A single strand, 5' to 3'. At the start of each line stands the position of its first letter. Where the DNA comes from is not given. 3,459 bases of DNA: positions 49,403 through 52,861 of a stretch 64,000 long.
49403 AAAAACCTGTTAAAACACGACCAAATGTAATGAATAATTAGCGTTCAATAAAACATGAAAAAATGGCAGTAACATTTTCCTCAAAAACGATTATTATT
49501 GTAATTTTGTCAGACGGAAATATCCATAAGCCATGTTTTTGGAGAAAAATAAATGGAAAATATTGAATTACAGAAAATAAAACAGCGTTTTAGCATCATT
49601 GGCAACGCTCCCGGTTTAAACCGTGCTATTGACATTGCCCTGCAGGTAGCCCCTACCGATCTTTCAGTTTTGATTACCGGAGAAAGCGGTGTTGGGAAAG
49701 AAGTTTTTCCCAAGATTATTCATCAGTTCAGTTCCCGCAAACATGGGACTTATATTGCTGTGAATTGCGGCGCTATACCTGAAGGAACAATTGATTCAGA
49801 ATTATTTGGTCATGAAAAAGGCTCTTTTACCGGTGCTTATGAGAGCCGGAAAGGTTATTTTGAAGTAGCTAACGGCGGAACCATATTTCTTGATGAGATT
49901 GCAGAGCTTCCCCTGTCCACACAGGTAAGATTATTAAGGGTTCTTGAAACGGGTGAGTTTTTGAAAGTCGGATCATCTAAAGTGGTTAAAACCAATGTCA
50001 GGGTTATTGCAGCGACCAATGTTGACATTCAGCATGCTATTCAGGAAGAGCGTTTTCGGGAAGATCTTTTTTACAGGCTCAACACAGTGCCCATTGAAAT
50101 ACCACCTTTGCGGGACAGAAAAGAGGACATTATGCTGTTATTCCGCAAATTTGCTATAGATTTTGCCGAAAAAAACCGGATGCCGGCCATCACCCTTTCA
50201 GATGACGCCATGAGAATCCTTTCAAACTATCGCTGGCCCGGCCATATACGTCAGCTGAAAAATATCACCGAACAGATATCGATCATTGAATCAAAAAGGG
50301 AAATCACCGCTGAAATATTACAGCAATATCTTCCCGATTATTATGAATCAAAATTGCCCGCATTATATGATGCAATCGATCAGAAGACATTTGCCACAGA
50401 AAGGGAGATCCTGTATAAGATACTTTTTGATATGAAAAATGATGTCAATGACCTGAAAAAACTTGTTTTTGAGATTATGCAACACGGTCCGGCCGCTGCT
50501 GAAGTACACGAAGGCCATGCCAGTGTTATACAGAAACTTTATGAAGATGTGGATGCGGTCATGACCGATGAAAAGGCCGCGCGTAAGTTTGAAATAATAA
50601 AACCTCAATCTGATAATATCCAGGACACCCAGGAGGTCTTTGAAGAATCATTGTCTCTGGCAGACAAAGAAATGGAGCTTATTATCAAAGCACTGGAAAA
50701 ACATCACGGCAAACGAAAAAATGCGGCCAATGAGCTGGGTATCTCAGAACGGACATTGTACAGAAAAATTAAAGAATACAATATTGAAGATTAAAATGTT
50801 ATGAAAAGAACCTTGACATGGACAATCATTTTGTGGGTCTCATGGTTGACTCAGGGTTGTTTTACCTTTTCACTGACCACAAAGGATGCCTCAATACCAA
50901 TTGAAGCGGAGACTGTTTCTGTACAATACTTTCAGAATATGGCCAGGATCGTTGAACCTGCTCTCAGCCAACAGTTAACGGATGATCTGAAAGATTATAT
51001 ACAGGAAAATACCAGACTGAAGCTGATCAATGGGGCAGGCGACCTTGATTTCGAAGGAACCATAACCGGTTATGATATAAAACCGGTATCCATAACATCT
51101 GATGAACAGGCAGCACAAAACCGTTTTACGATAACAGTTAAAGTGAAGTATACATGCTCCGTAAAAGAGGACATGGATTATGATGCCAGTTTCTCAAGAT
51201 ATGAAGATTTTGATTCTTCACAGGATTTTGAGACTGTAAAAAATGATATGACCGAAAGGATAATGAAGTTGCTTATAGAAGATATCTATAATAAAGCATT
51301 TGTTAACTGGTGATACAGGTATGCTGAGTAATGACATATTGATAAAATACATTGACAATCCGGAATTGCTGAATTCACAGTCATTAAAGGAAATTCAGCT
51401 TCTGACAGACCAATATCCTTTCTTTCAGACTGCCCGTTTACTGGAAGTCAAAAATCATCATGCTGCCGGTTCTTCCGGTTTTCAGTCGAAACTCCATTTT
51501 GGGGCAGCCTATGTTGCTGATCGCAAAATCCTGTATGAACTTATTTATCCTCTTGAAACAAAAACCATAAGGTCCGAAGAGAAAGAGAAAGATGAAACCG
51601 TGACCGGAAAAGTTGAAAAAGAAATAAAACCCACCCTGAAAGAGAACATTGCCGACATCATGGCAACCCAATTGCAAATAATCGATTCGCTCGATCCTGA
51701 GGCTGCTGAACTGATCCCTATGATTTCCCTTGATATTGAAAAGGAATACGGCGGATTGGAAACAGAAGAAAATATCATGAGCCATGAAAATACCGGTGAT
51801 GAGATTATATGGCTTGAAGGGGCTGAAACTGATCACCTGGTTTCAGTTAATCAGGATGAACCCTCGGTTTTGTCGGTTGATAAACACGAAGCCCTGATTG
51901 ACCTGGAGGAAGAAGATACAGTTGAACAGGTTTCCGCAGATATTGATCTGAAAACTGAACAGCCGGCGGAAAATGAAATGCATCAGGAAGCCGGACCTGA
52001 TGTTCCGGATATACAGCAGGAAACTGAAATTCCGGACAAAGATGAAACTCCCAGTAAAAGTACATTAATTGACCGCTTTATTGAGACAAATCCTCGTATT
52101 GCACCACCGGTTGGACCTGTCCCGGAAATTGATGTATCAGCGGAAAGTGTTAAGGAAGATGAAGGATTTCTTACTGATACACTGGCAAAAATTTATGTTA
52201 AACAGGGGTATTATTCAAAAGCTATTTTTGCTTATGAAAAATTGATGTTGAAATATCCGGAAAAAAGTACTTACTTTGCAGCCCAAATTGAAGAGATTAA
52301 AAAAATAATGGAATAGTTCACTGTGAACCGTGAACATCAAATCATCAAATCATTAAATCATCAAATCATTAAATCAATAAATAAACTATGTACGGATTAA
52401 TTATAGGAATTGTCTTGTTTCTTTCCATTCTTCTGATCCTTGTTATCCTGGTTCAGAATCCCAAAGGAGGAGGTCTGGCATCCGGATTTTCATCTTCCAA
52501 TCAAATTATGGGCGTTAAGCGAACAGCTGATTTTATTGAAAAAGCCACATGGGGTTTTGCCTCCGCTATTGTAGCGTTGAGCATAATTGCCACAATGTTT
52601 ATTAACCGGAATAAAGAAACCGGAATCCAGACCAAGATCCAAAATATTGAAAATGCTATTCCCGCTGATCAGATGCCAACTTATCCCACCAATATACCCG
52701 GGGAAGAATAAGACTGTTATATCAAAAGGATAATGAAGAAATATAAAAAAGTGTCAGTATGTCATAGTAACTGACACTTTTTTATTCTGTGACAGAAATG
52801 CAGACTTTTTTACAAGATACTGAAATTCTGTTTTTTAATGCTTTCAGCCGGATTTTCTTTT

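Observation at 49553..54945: Sensor-less (PspF-like) sigma-54 activator encoded just upstream of lptE, secG and the putatively sigma-54-driven groESL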

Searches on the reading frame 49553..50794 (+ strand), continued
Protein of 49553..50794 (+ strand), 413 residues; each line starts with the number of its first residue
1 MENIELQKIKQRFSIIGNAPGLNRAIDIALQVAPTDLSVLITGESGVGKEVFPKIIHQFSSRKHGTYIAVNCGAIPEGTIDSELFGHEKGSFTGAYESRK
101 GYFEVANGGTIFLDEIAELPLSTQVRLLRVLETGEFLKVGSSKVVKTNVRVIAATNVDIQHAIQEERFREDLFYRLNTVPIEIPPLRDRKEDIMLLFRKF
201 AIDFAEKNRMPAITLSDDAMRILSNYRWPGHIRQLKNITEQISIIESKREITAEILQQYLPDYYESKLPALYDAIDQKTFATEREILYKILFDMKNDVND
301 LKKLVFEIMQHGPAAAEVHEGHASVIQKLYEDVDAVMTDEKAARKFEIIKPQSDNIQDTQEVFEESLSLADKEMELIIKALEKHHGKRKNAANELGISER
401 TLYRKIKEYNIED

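Call 71: search_protein_families(library=pfam, proteins=[L032:12900-15035:+, L040:10001-11422:+, L038:10001-11299:+, L008:10001-11230:+, L018:10001-11275:+], max_evalue=0.00001)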
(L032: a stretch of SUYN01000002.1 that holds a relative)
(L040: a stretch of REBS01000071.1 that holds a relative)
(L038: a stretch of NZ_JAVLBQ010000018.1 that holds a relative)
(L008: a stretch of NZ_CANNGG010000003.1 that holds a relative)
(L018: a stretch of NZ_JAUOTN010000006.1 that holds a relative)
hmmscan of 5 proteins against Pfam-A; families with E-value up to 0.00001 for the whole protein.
L032:12900-15035:+ (711 aa): 15 families
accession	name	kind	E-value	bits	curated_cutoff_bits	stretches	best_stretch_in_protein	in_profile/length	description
PF07724.20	AAA_2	-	6.8e-71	238.1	27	1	442-615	1-166/166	AAA domain (Cdc48 subfamily)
PF17871.7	AAA_lid_9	-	2.6e-33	114.5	22.8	1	192-290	3-101/104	AAA lid domain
PF00004.35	AAA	-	1.2e-23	84.5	21.2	2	51-184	2-126/131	ATPase family associated with various cellular activities (AAA)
PF10431.15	ClpB_D2-small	-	5.7e-21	74.8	21.9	1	621-700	1-80/81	C-terminal, D2-small domain, of ClpB protein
PF07728.20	AAA_5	-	6.1e-19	68.9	22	1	447-566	2-123/139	AAA domain (dynein-related subfamily)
PF13191.12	AAA_16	-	7.4e-13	49.8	32.6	0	28-74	2-51/167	AAA ATPase domain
PF13401.12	AAA_22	-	1.9e-10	41.6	27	0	446-542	7-110/130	AAA domain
PF00158.32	Sigma54_activat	-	6.6e-10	39.4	20.2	1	445-547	23-124/168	Sigma-54 interaction domain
PF20720.3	nSTAND3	-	8.6e-07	29.2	27.2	0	35-73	7-43/155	Novel STAND NTPase 3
PF01078.27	Mg_chelatase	-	1e-06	28.7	20.3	0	33-89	9-64/207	Magnesium chelatase, subunit ChlI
PF13173.12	AAA_14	-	2.6e-06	27.9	27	0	449-543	7-88/129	AAA domain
PF06414.18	Zeta_toxin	-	4.8e-06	26.6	22.3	0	439-487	12-58/199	Zeta toxin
PF01695.23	IstB_IS21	-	9.1e-06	25.8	24.1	0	44-113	89-154/238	IstB-like ATP binding protein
PF12775.13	AAA_7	-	9.6e-06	25.7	25.8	0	446-492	35-81/181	P-loop containing dynein motor region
PF05621.17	TniB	-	1e-05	25.5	22.4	0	48-187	36-185/189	Bacterial TniB protein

L040:10001-11422:+ (474 aa): 5 families
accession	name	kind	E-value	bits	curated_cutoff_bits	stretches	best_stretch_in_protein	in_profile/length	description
PF00158.32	Sigma54_activat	-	8.3e-72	240.8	20.2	1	13-179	1-167/168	Sigma-54 interaction domain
PF25601.1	AAA_lid_14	-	6.6e-25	87.2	27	1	185-262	1-78/87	AAA+ ATPase lid domain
PF14532.12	Sigma54_activ_2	-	5.3e-20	72.5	25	1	14-184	1-138/138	Sigma-54 interaction domain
PF02954.25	HTH_8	-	9.3e-14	51.3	22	1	431-471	2-42/42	Bacterial regulatory protein, Fis family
PF07728.20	AAA_5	-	1.6e-06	28.6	22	1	37-156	2-124/139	AAA domain (dynein-related subfamily)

L038:10001-11299:+ (433 aa): 6 families
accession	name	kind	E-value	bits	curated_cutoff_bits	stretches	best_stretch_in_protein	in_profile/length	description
PF00158.32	Sigma54_activat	-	9.5e-70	234.1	20.2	1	14-180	1-167/168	Sigma-54 interaction domain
PF25601.1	AAA_lid_14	-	2.4e-24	85.4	27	1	186-267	1-82/87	AAA+ ATPase lid domain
PF14532.12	Sigma54_activ_2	-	2.5e-18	67.1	25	1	15-185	1-138/138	Sigma-54 interaction domain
PF02954.25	HTH_8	-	3.4e-14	52.7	22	1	390-430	2-42/42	Bacterial regulatory protein, Fis family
PF07724.20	AAA_2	-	4.1e-10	40.4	27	1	36-158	4-127/166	AAA domain (Cdc48 subfamily)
PF07728.20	AAA_5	-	5e-08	33.5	22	1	38-156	2-123/139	AAA domain (dynein-related subfamily)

L008:10001-11230:+ (410 aa): 6 families
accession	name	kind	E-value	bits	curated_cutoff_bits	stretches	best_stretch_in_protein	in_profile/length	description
PF00158.32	Sigma54_activat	-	5.7e-68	228.3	20.2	1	13-179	1-167/168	Sigma-54 interaction domain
PF25601.1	AAA_lid_14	-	2.1e-20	72.8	27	1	185-264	1-80/87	AAA+ ATPase lid domain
PF14532.12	Sigma54_activ_2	-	1e-14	55.4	25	1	30-184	17-138/138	Sigma-54 interaction domain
PF02954.25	HTH_8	-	9.5e-12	44.9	22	1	370-408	4-42/42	Bacterial regulatory protein, Fis family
PF07724.20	AAA_2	-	4.3e-08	33.8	27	1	35-166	4-136/166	AAA domain (Cdc48 subfamily)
PF07728.20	AAA_5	-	2.7e-07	31.1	22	1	37-161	2-126/139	AAA domain (dynein-related subfamily)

L018:10001-11275:+ (425 aa): 6 families
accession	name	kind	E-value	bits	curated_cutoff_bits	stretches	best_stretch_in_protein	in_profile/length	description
PF00158.32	Sigma54_activat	-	7.4e-69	231.2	20.2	1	15-181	1-167/168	Sigma-54 interaction domain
PF25601.1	AAA_lid_14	-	1.7e-18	66.7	27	1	187-267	1-81/87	AAA+ ATPase lid domain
PF14532.12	Sigma54_activ_2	-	4.3e-18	66.3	25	1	17-186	2-138/138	Sigma-54 interaction domain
PF02954.25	HTH_8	-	2.8e-13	49.8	22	1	380-421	1-42/42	Bacterial regulatory protein, Fis family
PF18024.7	HTH_50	-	2.7e-08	33.8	27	1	381-423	8-49/50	Helix-turn-helix domain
PF07728.20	AAA_5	-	3.7e-06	27.4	22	0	39-157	2-123/139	AAA domain (dynein-related subfamily)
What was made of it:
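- The linker is 106-169 aa in all orthologues checked (call 71).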

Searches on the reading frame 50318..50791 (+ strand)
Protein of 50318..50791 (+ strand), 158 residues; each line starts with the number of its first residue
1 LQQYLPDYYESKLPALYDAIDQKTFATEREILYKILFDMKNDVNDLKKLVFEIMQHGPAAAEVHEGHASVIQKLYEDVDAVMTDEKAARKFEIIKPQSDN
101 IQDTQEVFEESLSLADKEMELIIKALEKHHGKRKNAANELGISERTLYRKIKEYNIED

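Call 28: search_protein_representatives(protein=window:50318-50791:+)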
Query: 158 residues. Proteins with E-value up to 0.001 (for the whole library): 2550; up to 1e-10: 866; up to 1e-30: 20. The best 150 are listed.
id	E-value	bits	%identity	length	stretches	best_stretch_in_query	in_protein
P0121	1.4e-53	197.3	64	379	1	1-157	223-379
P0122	2.8e-42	160.7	56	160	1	3-156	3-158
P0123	6.5e-42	159.5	55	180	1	1-157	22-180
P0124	1.2e-40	155.4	56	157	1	1-156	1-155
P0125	3.8e-40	153.8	62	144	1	20-156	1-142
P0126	6.6e-36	140.0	53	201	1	1-156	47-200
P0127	1.4e-35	139.0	47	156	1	3-156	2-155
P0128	2.1e-35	138.4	61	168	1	33-157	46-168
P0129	5.8e-35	137.0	50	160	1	1-157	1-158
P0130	1.7e-34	135.4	52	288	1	1-157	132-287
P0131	1.2e-33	132.7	54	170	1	1-157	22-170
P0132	1.8e-33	132.1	49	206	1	1-157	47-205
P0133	2.2e-33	131.8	48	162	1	1-156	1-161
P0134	2.2e-32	128.6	50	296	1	3-157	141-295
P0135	6.2e-32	127.2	51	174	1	2-157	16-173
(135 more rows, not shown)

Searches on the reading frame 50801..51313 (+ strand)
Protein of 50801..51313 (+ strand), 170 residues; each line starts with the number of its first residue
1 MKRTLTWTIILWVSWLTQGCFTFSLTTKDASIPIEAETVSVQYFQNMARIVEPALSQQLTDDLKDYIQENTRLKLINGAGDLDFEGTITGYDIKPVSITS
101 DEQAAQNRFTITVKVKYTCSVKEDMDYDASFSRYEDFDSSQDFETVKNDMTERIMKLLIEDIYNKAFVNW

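Call 3: search_protein_families(library=pfam, proteins=[window:50801-51313:+], max_evalue=0.01)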
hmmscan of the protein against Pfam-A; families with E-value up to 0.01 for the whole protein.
window:50801-51313:+ (170 aa): 1 family
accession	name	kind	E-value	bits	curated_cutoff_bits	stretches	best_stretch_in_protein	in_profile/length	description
PF04390.17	LptE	-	3.6e-16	60.3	23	1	37-165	2-117/118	Lipopolysaccharide-assembly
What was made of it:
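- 50801..51313 (+): LptE-like outer-membrane lipoprotein, 170 aa. PF04390 at 60.3 bits (call 3).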

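Call 11: search_protein_families(library=ncbifam, proteins=[window:50801-51313:+], max_evalue=0.01)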
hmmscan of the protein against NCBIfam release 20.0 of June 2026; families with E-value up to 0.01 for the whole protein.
window:50801-51313:+ (170 aa): 0 families

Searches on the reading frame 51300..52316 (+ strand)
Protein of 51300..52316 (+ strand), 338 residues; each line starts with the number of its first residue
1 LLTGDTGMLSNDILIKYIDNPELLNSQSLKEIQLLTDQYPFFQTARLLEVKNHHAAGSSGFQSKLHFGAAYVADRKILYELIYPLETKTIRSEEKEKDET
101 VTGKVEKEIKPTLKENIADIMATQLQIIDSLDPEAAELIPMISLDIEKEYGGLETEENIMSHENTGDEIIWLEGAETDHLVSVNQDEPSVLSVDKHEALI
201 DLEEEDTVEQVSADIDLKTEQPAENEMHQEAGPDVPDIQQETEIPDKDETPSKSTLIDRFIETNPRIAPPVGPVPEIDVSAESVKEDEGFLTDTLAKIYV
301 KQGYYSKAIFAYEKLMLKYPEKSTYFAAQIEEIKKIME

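Call 3: search_protein_families(library=pfam, proteins=[window:51300-52316:+], max_evalue=0.01)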
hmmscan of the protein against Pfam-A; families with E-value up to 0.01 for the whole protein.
window:51300-52316:+ (338 aa): 1 family
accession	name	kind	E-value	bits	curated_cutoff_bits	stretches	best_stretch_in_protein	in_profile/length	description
PF07719.23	TPR_2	-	0.0014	19.1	27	1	294-321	6-33/34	Tetratricopeptide repeat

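Call 11: search_protein_families(library=ncbifam, proteins=[window:51300-52316:+], max_evalue=0.01)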
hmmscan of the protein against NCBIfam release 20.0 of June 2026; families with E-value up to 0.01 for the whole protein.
window:51300-52316:+ (338 aa): 0 families

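Call 56: find_homologous_proteins(query=window:51321-52313:+, max_evalue=0.00001)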
Query window:51321-52313:+ (331 aa): 937 proteins with E <= 0.00001 among 3057 candidates; the best 120 are listed.
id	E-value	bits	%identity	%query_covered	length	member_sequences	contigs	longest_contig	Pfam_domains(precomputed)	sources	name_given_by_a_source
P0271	3.2e-208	708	100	100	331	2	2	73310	-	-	-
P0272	6.0e-173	592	84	100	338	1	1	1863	-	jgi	jgi:hypothetical protein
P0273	1.5e-116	407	58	100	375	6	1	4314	-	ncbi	-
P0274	5.7e-100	353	57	100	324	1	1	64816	-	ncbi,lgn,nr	ncbi:MAG: hypothetical protein JW973_00035 [Bacteroidales bacterium]|nr:hypothetical protein [Bacter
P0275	8.1e-100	352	55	95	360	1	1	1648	-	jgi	jgi:hypothetical protein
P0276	2.6e-98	347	53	100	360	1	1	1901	-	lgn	-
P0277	4.0e-98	347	56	100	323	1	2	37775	-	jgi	jgi:hypothetical protein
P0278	3.4e-96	340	54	100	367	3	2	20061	-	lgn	-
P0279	1.4e-95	338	52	100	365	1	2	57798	-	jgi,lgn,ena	jgi:tetratricopeptide (TPR) repeat protein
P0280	2.2e-93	331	55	99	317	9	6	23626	-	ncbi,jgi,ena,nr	ncbi:MAG: hypothetical protein H6Q21_118 [Bacteroidetes bacterium]|jgi:tetratricopeptide (TPR) repea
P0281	1.0e-92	329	54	100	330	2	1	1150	-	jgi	-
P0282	1.5e-90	322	53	100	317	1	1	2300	-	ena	-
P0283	2.2e-90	321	51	100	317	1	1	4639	-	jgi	jgi:tetratricopeptide (TPR) repeat protein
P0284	3.0e-90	321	52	100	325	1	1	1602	-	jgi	jgi:hypothetical protein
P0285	3.2e-90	321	52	100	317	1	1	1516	-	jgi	jgi:tetratricopeptide (TPR) repeat protein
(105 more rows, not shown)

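Call 69: predict_structure(alignment_id=A4)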
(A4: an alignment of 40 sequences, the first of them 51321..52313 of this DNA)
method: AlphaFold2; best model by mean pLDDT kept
length: 331 residues; sequences in the alignment: 40
mean_pLDDT: 63.7   pTM: 0.29
mean pLDDT of the five models: 63.7, 63.3, 63.0, 60.8, 60.2
residues with pLDDT >= 90: 31; 70-90: 125; 50-70: 61; < 50: 114
segments of 3 or more residues with pLDDT < 50: 81-97, 144-227, 234-241
pLDDT, mean of each block of 10 residues (from residue 1): 81 81 87 85 84 86 79 70 38 43 74 79 70 53 48 33 32 36 38 41 40 36 44 45 69 66 63 55 75 91 91 91 93 88
secondary structure, 60 per line:
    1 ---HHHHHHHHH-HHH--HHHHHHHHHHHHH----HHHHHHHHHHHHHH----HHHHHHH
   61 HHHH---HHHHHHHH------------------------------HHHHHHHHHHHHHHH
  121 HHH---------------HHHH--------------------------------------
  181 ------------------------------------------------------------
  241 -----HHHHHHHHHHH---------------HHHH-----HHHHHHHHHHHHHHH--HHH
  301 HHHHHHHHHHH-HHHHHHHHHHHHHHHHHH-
elements in order: H4-12 H19-31 H36-49 H54-64 H68-75 H106-123 H139-142 H246-256 H272-275 H281-295 H298-311 H313-330
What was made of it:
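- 51321..52316 (+): Conserved acidic protein 'X' with helical-repeat (TPR-like) ends and a disordered acidic centre. Function unknown. An alternative TTG start is at 51300. AF2 model (call 69).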

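Call 73: fold_search(model_id=the predicted structure, library=pdb)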
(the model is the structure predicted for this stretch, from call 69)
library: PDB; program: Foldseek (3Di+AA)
matches with E <= 10: 161; with E <= 0.001: 0
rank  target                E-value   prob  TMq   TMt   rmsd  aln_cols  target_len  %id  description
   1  5mgx_E                9.4e-01  0.91  0.19  0.24   5.6        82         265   15  The structure of FKBP38 in complex with the MEEVD tetratricopeptide binding-motif of Hsp90 (released 2017-03-22)
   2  5mgx_G                9.9e-01  0.91  0.19  0.24   4.2        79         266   15  The structure of FKBP38 in complex with the MEEVD tetratricopeptide binding-motif of Hsp90 (released 2017-03-22)
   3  7zub_C                1.3e+00  0.87  0.19  0.21   3.3        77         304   14  Cryo-EM structure of the indirubin-bound Hsp90-XAP2-AHR complex (released 2022-11-23)
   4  9cpc_1C               1.4e+00  0.30  0.18  0.26  17.6       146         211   14  Atomic model of porcine brain ventricles cilia doublet microtubule (48-nm periodicity) (released 2024-10-23)
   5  5mgx_F                1.5e+00  0.85  0.19  0.24   4.3        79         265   15  The structure of FKBP38 in complex with the MEEVD tetratricopeptide binding-motif of Hsp90 (released 2017-03-22)
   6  9fqr_G7               1.5e+00  0.23  0.17  0.24  15.6       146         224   17  96-nm repeat of axonemal doublet microtubules from bovine sperm (released 2025-03-26)
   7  8hvr_I                1.6e+00  0.38  0.15  0.19  16.1       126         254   14  Cryo-EM structure of AfsR-dependent transcription activation complex with afsS promoter (released 2023-12-27)
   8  6g7c_F                1.7e+00  0.66  0.17  0.23   7.2        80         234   11  Nt2-CTD domains of the TssA component from the type VI secretion system of Aeromonas hydrophila. (released 2018-11-21)
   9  6g7c_B                2.1e+00  0.75  0.17  0.23   3.3        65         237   12  Nt2-CTD domains of the TssA component from the type VI secretion system of Aeromonas hydrophila. (released 2018-11-21)
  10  3dra_A                2.3e+00  0.98  0.13  0.15   0.9        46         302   37  Candida albicans protein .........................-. complexed with GGPP (released 2008-09-30)
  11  5nbt_D                2.3e+00  0.90  0.14  0.58   3.9        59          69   19  Apo structure of p60N/p80C katanin (released 2017-04-26)
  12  8ara_C                2.4e+00  0.38  0.14  0.35   4.8        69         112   17  Heterologous Complex of Aeromonas hydrophila Type III secretion substrate AscX with Yersinia enterocolitica chaperone  (released 2023-04-26)
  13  5ow5_D                2.5e+00  0.90  0.14  0.58   3.3        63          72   17  p60p80-CAMSAP complex (released 2018-07-11)
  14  6g7c_H                2.5e+00  0.66  0.17  0.23   3.3        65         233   12  Nt2-CTD domains of the TssA component from the type VI secretion system of Aeromonas hydrophila. (released 2018-11-21)
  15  4cgu_A                2.5e+00  0.38  0.19  0.47  15.3       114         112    7  Full length Tah1 bound to yeast PIH1 and HSP90 peptide SRMEEVD (released 2014-05-14)
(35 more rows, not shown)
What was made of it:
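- Tried and rejected: AF2 and Foldseek of protein X (calls 69, 73).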

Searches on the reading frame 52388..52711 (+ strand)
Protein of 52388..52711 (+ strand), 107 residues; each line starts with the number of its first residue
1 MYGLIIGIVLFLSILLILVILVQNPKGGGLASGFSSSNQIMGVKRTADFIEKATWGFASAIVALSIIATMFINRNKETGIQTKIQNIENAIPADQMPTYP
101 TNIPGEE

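Call 3: search_protein_families(library=pfam, proteins=[window:52388-52711:+], max_evalue=0.01)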
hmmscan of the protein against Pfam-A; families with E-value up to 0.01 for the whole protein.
window:52388-52711:+ (107 aa): 1 family
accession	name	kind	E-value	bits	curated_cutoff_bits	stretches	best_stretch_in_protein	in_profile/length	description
PF03840.19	SecG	-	4.2e-16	59.3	29.2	1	5-70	2-69/70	Preprotein translocase SecG subunit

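Call 11: search_protein_families(library=ncbifam, proteins=[window:52388-52711:+], max_evalue=0.01)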
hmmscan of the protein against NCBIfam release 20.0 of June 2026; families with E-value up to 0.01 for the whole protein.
window:52388-52711:+ (107 aa): 1 family
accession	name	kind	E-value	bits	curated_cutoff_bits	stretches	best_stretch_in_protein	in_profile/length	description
TIGR00810.1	secG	equivalog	4.2e-15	55.6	30.85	1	4-70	3-71/73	preprotein translocase subunit SecG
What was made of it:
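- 52388..52711 (+): secG. PF03840 and TIGR00810 (calls 3, 11).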
